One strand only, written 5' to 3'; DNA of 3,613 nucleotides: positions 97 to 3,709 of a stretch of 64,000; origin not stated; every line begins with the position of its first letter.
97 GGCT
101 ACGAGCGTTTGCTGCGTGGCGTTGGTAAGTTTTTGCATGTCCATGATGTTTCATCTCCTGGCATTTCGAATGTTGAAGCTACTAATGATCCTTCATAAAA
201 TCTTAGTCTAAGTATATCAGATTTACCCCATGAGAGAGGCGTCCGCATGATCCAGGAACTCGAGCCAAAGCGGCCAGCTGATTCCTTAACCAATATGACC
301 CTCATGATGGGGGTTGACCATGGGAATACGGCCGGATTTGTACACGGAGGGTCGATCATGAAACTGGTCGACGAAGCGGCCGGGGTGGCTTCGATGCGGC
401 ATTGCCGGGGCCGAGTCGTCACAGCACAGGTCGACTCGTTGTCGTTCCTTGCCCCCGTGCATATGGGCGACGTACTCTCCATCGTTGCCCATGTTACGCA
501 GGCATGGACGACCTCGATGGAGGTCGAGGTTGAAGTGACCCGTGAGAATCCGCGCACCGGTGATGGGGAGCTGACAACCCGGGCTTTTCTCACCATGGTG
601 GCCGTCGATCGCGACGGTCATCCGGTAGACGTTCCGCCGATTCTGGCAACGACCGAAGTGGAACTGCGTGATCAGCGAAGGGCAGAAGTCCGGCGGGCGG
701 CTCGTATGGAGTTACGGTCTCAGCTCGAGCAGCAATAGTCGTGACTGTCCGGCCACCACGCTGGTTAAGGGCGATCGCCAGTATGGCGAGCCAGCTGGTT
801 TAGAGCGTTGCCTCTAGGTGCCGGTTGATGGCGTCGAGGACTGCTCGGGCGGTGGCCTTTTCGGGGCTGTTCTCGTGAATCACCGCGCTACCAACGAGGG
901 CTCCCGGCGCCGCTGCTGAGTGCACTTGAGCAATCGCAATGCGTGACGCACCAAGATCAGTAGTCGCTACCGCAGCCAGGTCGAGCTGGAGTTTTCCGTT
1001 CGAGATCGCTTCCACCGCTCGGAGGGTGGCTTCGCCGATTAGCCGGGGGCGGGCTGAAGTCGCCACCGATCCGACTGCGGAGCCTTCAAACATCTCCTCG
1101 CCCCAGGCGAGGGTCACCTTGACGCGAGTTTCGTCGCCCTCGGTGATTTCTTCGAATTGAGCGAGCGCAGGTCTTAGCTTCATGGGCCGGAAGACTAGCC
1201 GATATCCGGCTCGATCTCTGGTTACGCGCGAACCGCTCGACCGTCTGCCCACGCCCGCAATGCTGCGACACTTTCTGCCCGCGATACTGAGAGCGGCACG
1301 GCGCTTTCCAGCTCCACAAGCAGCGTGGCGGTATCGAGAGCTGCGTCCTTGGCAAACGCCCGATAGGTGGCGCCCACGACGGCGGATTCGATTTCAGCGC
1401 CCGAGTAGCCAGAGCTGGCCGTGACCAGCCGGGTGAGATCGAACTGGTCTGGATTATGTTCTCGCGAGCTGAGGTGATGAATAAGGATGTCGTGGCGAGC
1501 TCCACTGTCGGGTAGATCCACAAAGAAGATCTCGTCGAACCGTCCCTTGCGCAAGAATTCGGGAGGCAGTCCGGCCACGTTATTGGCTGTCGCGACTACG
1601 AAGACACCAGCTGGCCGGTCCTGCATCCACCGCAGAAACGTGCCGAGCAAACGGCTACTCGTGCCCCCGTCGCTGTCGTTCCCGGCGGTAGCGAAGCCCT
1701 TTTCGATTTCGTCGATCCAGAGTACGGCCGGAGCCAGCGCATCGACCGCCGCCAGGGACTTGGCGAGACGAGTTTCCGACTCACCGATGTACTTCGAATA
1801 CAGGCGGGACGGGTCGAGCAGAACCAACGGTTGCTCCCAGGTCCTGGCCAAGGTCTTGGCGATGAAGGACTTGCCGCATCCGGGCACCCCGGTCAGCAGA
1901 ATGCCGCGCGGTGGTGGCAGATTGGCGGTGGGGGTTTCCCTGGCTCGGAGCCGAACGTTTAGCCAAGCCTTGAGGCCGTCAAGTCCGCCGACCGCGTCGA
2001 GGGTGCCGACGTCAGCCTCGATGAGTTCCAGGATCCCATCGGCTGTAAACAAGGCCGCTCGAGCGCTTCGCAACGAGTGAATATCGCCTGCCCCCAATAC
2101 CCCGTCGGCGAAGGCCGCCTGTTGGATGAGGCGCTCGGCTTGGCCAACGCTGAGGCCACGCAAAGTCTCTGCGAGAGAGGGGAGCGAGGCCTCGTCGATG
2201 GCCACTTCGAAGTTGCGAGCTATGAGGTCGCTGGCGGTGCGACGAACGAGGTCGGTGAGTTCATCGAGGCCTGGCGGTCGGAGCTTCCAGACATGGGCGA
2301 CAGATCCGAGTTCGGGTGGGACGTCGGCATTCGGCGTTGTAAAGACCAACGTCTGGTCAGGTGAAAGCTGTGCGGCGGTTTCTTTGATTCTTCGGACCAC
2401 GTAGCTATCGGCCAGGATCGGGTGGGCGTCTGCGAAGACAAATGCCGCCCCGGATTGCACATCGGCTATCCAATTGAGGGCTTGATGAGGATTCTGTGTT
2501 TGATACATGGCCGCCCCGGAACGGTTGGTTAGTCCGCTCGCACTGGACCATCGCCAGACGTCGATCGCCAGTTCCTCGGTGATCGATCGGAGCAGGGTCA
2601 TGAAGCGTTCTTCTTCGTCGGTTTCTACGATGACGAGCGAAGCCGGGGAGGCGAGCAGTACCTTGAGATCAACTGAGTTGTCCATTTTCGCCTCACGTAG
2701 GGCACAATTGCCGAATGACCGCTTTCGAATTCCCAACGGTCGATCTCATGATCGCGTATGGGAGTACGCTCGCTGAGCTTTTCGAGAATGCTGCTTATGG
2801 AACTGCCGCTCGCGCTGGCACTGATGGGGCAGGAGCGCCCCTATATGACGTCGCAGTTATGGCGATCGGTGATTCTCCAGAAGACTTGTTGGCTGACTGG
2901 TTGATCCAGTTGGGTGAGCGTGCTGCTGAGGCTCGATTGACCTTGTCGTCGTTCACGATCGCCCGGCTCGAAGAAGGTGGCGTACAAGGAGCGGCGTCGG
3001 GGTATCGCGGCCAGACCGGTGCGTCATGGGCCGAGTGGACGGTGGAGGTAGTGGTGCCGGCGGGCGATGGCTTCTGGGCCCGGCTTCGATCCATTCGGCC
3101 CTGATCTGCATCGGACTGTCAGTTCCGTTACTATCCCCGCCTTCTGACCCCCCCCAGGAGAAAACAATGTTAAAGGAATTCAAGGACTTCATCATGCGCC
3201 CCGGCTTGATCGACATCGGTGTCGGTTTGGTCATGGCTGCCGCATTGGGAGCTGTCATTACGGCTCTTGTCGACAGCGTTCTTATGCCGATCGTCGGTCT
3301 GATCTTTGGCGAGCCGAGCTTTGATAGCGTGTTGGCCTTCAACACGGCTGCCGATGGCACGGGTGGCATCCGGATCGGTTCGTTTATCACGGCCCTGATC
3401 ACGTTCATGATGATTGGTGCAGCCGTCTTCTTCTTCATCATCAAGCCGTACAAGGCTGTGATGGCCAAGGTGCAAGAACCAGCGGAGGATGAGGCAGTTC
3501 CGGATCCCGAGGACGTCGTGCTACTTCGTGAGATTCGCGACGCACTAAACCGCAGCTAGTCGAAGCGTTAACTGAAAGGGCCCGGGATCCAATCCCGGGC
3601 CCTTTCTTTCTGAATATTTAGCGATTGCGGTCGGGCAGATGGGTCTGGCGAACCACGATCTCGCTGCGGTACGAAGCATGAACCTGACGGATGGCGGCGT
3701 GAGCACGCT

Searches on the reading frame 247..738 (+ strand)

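Call 27: search_protein_families(library=pfam, proteins=[window:247-738:+], max_evalue=0.0001)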
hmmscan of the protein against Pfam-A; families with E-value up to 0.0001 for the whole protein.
window:247-738:+ (163 aa): 1 family
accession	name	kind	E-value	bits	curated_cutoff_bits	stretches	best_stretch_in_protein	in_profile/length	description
PF03061.28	4HBT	-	7.6e-23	81.1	20.6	1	30-104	2-77/79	Thioesterase superfamily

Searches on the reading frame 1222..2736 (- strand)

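Call 27: search_protein_families(library=pfam, proteins=[window:1222-2736:-], max_evalue=0.0001)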
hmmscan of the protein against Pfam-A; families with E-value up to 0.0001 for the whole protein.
window:1222-2736:- (504 aa): 2 families
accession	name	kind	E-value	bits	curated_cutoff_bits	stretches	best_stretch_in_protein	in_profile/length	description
PF00004.35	AAA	-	1.9e-27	96.8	21.2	1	279-407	1-130/131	ATPase family associated with various cellular activities (AAA)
PF13191.12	AAA_16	-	9e-05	23.5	32.6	0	276-372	24-125/167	AAA ATPase domain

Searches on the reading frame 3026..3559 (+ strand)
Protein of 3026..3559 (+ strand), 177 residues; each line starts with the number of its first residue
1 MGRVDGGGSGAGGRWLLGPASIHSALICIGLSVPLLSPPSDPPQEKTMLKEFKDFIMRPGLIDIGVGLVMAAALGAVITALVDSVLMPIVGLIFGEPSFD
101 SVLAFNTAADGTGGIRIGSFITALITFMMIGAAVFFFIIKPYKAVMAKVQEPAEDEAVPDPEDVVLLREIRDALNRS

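Call 27: search_protein_families(library=pfam, proteins=[window:3026-3559:+], max_evalue=0.0001)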
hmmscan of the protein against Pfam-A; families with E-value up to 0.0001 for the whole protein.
window:3026-3559:+ (177 aa): 1 family
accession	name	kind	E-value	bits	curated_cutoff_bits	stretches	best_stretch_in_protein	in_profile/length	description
PF01741.23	MscL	-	9.5e-30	103.9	27.4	1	48-174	1-122/123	Large-conductance mechanosensitive channel, MscL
